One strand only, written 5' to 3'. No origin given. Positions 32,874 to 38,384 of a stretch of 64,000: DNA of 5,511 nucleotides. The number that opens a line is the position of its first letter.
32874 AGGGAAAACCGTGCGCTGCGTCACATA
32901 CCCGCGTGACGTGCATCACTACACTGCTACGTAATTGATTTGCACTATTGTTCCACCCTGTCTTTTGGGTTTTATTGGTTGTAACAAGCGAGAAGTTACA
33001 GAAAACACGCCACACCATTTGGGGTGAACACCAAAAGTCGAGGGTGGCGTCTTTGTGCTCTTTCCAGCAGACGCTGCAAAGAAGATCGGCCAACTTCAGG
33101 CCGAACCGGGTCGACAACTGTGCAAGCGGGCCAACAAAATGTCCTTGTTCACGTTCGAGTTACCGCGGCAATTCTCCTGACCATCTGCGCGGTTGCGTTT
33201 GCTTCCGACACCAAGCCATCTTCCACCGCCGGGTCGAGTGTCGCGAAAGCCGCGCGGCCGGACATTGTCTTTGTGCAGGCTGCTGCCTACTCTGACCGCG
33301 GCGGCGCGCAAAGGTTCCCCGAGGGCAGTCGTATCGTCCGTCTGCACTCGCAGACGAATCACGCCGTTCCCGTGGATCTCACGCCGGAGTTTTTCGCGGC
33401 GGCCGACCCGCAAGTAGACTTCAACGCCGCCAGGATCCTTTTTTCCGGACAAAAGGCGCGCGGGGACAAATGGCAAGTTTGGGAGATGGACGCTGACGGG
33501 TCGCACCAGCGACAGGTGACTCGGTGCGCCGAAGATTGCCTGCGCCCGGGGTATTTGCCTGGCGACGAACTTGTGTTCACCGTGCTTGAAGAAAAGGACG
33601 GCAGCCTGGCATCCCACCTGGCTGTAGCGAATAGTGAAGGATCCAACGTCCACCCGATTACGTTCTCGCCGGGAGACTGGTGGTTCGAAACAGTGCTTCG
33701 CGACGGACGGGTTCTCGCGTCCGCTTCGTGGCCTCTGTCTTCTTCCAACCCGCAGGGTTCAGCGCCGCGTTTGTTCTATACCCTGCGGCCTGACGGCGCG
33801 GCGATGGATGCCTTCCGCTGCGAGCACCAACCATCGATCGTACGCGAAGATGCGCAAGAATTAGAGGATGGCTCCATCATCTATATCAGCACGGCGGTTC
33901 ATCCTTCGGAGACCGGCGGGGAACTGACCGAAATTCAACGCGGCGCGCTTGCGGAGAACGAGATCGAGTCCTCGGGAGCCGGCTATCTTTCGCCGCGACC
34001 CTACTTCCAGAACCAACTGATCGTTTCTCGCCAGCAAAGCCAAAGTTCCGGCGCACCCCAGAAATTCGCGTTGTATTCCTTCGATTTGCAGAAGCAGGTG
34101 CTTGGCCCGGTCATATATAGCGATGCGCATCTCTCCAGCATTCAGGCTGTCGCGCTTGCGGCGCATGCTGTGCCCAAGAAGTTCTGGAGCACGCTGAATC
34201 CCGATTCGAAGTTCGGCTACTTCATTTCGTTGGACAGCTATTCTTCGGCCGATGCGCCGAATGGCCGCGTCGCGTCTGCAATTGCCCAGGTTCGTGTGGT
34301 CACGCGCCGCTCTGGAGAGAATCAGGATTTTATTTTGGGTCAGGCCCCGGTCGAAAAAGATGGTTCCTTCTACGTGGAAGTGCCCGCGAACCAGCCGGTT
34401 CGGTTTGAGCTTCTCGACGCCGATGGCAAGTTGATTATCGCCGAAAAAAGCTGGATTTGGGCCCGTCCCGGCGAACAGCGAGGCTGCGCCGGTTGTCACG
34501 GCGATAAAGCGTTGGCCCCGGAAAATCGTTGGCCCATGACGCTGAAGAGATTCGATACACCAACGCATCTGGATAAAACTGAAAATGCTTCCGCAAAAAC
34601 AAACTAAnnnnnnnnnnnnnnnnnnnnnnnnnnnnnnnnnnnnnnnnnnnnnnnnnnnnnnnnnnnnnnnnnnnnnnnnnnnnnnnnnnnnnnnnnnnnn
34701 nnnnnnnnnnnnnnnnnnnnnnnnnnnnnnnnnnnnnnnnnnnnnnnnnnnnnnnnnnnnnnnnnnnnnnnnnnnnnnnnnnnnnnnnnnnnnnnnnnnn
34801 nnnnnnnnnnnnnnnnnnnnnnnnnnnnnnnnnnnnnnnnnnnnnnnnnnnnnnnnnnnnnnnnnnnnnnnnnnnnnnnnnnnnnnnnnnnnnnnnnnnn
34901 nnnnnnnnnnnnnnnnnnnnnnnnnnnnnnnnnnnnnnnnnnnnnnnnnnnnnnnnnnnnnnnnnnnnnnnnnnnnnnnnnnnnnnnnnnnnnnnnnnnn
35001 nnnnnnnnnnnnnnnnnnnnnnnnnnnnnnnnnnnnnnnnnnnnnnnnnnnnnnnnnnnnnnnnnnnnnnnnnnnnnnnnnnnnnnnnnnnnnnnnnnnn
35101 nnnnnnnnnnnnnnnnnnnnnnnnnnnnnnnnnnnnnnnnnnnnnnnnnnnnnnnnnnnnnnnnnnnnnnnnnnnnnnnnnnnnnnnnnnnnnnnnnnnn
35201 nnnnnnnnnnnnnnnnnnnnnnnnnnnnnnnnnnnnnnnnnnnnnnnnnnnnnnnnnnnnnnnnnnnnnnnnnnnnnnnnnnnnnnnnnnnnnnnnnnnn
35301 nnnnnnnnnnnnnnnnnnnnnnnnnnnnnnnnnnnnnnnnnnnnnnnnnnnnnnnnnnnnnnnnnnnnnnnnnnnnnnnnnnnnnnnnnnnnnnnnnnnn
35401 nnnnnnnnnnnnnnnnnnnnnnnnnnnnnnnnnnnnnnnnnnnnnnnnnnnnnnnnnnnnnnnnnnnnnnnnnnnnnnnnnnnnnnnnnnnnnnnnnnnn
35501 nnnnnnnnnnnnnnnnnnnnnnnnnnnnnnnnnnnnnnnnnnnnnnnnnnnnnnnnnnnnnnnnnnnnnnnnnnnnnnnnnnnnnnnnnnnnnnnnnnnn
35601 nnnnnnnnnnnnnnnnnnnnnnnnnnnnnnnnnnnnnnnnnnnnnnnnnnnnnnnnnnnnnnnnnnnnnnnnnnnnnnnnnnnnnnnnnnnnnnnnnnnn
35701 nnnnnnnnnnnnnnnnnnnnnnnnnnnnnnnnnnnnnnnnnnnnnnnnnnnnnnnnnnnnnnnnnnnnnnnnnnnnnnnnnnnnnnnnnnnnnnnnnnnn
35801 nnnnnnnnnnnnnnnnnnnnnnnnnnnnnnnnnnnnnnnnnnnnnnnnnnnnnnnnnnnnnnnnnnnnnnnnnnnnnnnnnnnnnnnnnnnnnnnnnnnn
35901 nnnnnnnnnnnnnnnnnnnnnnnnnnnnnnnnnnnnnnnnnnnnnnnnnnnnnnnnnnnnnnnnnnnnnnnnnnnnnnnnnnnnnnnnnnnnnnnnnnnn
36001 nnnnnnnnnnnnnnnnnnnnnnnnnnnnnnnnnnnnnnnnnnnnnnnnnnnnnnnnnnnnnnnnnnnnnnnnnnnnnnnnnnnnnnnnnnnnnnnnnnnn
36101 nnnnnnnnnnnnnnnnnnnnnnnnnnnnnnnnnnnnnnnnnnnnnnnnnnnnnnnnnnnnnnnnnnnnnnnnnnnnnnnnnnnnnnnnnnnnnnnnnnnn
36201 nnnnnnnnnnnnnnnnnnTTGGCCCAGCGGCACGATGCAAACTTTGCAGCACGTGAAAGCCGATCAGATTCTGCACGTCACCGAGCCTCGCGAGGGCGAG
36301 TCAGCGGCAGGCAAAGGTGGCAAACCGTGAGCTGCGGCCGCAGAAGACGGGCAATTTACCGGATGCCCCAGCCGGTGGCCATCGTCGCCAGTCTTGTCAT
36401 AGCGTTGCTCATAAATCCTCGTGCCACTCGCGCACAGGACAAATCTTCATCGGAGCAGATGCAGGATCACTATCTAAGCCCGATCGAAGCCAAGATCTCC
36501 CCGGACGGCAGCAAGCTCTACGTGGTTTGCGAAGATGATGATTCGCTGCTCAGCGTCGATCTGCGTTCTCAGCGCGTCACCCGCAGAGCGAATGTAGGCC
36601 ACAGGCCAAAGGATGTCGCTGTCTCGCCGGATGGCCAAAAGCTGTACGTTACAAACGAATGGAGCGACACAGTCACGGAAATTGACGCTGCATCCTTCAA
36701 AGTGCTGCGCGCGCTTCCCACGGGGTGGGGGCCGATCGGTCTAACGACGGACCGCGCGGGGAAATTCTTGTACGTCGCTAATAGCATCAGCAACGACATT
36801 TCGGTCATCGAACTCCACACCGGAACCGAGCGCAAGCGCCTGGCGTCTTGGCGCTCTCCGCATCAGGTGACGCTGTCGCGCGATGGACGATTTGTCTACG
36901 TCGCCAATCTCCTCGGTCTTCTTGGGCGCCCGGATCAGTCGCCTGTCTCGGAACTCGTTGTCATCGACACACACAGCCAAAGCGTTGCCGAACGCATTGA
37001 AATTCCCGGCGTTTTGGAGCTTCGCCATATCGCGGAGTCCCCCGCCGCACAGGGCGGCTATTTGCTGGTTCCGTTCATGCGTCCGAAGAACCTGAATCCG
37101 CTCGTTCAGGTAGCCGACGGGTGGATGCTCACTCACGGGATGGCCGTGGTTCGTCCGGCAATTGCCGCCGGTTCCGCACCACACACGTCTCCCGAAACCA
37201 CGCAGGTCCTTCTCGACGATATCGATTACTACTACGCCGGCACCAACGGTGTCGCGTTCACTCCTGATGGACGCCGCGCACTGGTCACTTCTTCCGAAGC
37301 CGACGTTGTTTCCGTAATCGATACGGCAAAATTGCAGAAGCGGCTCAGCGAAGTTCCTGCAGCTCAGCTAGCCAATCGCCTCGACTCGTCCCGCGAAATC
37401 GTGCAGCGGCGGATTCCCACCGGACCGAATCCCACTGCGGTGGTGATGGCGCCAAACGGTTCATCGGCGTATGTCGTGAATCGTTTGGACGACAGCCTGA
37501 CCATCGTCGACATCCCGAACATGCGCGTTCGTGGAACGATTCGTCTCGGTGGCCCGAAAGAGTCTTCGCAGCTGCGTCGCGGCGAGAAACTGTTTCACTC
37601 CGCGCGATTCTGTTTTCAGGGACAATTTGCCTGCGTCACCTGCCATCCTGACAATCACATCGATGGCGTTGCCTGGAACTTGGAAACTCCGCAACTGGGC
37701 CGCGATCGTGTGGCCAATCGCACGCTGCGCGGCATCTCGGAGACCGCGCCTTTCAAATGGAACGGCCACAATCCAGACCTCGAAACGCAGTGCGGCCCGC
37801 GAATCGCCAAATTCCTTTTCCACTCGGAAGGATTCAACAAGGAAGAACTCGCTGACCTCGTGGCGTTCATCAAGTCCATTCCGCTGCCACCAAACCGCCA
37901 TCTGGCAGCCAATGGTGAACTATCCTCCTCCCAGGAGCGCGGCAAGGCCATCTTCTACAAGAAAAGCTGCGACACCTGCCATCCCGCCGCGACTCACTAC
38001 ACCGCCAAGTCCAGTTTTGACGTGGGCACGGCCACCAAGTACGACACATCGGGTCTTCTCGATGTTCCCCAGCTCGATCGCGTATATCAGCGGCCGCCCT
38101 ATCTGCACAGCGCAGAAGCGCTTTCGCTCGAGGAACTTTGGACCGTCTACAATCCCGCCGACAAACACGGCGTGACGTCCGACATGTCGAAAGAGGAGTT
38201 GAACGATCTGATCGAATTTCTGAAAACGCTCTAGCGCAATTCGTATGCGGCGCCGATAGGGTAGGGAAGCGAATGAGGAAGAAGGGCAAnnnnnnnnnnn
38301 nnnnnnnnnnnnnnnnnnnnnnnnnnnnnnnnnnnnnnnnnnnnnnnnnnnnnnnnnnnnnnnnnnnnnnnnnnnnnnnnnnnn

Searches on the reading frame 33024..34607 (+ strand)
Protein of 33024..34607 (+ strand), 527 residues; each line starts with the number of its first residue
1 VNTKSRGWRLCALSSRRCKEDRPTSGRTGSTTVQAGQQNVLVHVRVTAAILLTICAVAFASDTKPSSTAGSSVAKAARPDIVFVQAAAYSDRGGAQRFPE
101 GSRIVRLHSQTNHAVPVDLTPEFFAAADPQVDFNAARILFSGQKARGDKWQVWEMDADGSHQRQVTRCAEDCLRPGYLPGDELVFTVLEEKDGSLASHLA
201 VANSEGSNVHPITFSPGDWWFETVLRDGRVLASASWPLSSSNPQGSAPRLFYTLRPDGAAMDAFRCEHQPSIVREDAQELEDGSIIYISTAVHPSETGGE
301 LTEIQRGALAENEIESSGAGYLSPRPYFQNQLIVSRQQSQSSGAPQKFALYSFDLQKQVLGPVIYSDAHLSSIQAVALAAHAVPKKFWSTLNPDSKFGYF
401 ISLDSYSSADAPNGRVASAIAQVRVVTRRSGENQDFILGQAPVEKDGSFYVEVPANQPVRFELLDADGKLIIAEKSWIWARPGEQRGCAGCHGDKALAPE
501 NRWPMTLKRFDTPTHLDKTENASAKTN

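Call 39: search_protein_families(library=pfam, proteins=[window:33024-34607:+], max_evalue=0.00001)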
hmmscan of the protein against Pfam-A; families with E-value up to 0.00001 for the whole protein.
window:33024-34607:+ (527 aa): 1 family
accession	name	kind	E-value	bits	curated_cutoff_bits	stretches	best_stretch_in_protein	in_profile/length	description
PF18582.6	HZS_alpha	-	3.2e-20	72.9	26.6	1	435-492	40-97/98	Hydrazine synthase alpha subunit middle domain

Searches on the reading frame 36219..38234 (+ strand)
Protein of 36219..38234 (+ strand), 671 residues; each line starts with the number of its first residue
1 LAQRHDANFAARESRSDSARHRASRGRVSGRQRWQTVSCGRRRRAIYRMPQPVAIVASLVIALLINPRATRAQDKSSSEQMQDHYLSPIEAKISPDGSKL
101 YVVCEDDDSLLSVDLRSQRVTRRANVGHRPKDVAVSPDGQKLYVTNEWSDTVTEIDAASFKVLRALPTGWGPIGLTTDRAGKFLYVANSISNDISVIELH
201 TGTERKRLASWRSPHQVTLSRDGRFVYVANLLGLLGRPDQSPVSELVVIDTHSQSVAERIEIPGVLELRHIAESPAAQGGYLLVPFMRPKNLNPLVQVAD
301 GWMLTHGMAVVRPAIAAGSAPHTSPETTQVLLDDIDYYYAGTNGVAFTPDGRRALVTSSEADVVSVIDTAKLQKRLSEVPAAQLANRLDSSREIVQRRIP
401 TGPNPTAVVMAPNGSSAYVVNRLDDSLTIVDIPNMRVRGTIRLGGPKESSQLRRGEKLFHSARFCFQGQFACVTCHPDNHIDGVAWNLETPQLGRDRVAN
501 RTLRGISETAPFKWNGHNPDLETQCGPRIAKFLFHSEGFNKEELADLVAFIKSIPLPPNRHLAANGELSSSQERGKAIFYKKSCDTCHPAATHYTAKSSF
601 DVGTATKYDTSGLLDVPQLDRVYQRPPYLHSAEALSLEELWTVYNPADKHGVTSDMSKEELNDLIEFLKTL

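Call 39: search_protein_families(library=pfam, proteins=[window:36219-38234:+], max_evalue=0.00001)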
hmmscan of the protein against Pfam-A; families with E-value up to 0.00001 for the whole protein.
window:36219-38234:+ (671 aa): 6 families
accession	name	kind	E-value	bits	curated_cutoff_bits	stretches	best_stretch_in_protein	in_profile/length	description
PF21783.3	YNCE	-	4e-19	69.6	27.1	0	132-177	288-333/339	YNCE-like beta-propeller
PF10282.15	Lactonase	-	1.9e-13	50.8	21.7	0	90-153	248-316/344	Lactonase, 7-bladed beta-propeller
PF25174.1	Beta-prop_THOC3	-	5.4e-10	39.2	305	1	76-224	37-184/272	THOC3 beta-propeller domain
PF00034.26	Cytochrom_C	-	3.8e-09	38.2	21.3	0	573-671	2-89/90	Cytochrome c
PF02239.22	Cytochrom_D1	-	8.2e-08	31.6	25.5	0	75-168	25-117/368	Cytochrome D1 heme domain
PF03150.19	CCP_MauG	-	3.3e-06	28.2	25.6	0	455-527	7-80/149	Di-haem cytochrome c peroxidase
